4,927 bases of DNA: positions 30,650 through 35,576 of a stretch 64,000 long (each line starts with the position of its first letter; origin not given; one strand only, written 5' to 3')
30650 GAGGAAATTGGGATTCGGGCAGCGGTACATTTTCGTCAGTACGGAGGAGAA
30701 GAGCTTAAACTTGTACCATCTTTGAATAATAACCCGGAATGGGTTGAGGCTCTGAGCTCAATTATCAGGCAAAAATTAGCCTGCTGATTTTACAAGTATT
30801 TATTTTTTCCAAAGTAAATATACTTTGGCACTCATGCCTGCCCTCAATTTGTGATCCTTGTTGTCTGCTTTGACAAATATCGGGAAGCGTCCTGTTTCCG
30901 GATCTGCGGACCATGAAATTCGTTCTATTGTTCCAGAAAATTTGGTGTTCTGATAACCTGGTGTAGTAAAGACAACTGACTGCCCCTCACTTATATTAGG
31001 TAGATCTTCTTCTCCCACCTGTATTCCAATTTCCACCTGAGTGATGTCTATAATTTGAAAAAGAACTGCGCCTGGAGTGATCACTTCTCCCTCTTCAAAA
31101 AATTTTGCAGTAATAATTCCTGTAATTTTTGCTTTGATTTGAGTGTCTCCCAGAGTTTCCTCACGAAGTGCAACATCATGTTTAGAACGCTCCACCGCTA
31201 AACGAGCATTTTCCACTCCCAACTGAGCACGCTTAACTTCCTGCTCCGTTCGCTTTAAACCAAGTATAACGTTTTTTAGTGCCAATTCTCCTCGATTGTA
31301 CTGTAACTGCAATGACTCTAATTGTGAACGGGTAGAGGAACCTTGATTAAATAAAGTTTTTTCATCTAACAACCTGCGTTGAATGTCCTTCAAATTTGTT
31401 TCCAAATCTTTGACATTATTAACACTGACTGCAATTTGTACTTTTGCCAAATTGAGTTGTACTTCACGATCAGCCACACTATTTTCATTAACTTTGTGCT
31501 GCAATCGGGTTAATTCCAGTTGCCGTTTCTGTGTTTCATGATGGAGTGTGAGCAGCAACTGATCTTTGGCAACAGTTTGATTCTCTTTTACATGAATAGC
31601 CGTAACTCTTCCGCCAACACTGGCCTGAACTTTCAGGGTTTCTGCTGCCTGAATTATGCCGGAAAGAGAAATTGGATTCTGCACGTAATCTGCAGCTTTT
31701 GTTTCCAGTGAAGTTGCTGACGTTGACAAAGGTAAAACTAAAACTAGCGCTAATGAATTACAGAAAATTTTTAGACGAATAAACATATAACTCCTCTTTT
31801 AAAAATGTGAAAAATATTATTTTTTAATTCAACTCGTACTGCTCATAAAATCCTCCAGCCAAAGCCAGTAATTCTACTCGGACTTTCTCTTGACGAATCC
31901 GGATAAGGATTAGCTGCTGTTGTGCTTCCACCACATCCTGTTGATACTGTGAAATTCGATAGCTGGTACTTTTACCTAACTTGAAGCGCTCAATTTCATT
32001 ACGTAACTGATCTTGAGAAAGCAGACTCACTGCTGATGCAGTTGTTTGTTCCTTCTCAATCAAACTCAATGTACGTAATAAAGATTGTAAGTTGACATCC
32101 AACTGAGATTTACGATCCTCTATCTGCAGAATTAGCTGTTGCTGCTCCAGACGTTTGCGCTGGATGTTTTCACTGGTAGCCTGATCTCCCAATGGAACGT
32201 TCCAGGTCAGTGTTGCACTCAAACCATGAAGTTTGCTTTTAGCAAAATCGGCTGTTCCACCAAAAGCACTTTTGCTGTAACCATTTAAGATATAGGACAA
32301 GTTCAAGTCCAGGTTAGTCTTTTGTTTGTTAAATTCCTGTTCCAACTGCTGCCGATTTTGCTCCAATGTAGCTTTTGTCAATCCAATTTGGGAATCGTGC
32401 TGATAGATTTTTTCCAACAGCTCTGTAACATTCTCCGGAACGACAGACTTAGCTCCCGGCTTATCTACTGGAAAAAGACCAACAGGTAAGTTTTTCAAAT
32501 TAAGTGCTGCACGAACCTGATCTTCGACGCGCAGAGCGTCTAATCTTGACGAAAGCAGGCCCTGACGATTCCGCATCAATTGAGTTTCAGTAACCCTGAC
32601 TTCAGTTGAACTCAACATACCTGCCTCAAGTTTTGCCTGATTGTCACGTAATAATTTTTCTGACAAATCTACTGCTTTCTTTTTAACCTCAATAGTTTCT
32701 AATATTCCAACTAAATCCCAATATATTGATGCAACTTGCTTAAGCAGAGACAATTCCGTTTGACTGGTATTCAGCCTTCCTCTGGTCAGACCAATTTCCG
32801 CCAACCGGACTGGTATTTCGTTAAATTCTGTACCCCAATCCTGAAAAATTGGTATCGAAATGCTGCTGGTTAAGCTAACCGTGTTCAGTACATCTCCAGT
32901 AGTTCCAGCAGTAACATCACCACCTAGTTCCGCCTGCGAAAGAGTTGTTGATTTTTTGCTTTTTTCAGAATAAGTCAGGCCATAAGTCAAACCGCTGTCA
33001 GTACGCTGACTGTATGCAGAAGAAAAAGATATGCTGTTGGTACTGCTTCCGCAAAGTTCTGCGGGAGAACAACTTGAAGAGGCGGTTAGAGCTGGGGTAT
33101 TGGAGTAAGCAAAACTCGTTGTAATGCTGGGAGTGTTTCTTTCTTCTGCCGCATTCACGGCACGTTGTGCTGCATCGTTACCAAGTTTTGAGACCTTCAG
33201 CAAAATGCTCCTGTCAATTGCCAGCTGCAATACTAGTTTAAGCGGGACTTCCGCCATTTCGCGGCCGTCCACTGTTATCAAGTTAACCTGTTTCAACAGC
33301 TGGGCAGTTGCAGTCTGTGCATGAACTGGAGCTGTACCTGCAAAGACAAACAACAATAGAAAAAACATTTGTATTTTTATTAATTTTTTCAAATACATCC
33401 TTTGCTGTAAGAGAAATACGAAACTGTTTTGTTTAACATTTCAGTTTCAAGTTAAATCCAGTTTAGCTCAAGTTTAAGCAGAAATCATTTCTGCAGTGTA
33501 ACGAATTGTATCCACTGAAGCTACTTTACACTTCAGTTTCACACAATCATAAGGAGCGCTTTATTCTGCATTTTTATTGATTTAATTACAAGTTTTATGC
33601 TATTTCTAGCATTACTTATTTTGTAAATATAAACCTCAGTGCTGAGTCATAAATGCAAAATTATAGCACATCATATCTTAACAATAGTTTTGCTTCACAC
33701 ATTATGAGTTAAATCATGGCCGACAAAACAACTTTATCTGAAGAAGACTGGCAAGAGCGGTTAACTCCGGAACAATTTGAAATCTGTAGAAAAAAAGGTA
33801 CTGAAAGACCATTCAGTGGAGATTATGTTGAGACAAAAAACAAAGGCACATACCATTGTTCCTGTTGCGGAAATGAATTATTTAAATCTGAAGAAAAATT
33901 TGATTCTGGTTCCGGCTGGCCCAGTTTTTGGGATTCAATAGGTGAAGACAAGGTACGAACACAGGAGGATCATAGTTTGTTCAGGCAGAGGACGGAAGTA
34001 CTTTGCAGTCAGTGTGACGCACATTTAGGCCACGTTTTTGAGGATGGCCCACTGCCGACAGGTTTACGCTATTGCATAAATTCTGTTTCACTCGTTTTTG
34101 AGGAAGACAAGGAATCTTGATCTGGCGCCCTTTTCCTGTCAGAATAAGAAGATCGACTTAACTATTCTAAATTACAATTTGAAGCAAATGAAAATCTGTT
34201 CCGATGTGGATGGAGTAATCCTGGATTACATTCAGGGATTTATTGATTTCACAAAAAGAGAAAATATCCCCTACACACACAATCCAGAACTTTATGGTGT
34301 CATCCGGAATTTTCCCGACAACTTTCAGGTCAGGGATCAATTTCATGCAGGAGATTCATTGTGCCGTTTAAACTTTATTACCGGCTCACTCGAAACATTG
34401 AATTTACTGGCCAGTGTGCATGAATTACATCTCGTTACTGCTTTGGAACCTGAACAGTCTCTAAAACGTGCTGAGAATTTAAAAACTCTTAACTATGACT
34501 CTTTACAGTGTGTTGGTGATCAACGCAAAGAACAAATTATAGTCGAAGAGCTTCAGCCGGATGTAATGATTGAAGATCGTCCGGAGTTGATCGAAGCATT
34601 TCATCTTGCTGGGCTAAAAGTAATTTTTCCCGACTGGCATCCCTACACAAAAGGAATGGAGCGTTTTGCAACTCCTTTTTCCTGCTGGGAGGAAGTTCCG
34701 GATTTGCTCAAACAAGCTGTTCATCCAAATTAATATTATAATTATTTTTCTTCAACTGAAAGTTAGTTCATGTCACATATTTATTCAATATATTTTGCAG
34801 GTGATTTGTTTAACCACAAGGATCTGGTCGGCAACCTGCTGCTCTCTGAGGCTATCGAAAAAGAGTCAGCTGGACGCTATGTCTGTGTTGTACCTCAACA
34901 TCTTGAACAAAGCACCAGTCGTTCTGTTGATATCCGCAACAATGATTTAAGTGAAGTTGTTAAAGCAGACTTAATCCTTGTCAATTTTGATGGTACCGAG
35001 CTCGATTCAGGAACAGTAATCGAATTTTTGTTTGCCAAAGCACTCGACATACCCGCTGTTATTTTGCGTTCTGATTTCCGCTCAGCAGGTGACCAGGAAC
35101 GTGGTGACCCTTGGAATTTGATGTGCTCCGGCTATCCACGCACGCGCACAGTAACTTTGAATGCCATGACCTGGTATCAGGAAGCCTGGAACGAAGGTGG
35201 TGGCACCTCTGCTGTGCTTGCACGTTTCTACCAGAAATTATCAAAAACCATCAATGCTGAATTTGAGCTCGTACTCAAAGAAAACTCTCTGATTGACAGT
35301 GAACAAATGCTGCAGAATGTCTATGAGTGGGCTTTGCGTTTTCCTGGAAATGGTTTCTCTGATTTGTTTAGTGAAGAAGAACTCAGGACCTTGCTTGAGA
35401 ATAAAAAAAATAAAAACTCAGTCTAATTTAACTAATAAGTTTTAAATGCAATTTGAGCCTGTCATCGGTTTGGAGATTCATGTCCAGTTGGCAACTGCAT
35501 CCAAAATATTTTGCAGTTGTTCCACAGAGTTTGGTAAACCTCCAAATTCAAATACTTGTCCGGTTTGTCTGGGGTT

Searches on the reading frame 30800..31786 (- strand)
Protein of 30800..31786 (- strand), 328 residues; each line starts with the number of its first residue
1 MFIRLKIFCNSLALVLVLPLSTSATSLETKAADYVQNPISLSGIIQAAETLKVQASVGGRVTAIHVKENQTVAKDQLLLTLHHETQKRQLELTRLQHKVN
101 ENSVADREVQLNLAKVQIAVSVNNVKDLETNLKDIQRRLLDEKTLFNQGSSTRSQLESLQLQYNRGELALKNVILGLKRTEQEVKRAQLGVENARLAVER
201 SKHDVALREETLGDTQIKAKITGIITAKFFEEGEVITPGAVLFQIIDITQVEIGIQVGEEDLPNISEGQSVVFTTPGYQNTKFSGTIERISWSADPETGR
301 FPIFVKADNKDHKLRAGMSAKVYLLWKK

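Call 36: search_protein_families(library=pfam, proteins=[window:30800-31786:-], max_evalue=0.001)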
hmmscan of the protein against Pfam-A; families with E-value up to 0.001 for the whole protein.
window:30800-31786:- (328 aa): 4 families
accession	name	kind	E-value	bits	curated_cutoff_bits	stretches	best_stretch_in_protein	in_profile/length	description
PF16576.10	HlyD_D23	-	5e-24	85.2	30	1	36-320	3-214/214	Barrel-sandwich domain of CusB or HlyD membrane-fusion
PF13437.12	HlyD_3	-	3.5e-20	73.2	22.2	1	217-317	2-106/106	HlyD family secretion protein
PF13533.13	Biotin_lipoyl_2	-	4.6e-11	42.7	29.8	1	52-81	2-31/32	Biotin-lipoyl like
PF00364.28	Biotin_lipoyl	-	0.00021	21.5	22.1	0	52-81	44-73/73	Biotin-requiring enzyme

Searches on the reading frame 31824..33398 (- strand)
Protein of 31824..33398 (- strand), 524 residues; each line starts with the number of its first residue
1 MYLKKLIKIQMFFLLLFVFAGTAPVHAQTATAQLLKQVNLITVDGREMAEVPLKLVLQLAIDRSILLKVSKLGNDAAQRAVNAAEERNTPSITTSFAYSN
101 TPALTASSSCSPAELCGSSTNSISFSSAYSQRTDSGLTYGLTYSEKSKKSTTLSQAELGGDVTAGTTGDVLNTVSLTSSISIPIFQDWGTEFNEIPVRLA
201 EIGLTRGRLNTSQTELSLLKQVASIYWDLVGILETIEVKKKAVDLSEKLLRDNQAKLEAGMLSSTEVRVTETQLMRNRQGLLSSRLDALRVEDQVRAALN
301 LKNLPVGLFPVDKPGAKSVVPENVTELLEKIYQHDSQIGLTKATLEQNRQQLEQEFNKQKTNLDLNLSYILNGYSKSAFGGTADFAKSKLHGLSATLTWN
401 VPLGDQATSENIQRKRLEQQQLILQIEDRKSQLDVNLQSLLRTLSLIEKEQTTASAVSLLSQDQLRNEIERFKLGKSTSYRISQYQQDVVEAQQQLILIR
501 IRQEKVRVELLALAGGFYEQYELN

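Call 36: search_protein_families(library=pfam, proteins=[window:31824-33398:-], max_evalue=0.001)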
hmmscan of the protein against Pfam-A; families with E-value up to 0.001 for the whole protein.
window:31824-33398:- (524 aa): 1 family
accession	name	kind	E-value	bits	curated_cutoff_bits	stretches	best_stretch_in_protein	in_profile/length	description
PF02321.23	OEP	-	2.9e-21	76.6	22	2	137-288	54-175/187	Outer membrane efflux protein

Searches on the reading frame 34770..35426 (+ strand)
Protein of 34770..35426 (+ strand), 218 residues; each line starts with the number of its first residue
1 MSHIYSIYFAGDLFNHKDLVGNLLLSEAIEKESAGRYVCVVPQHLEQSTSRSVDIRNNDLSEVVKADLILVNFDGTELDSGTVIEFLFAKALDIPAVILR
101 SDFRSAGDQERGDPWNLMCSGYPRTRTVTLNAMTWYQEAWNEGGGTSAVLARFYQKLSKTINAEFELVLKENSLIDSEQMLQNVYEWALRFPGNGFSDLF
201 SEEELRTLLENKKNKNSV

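Call 89: search_protein_families(library=pfam, proteins=[window:34770-35426:+], max_evalue=0.00001)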
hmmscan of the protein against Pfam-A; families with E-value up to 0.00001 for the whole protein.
window:34770-35426:+ (218 aa): 1 family
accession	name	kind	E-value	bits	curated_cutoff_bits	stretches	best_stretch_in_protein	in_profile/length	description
PF05014.21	Nuc_deoxyrib_tr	-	5.8e-13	49.4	28.8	1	7-118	1-117/117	Nucleoside 2-deoxyribosyltransferase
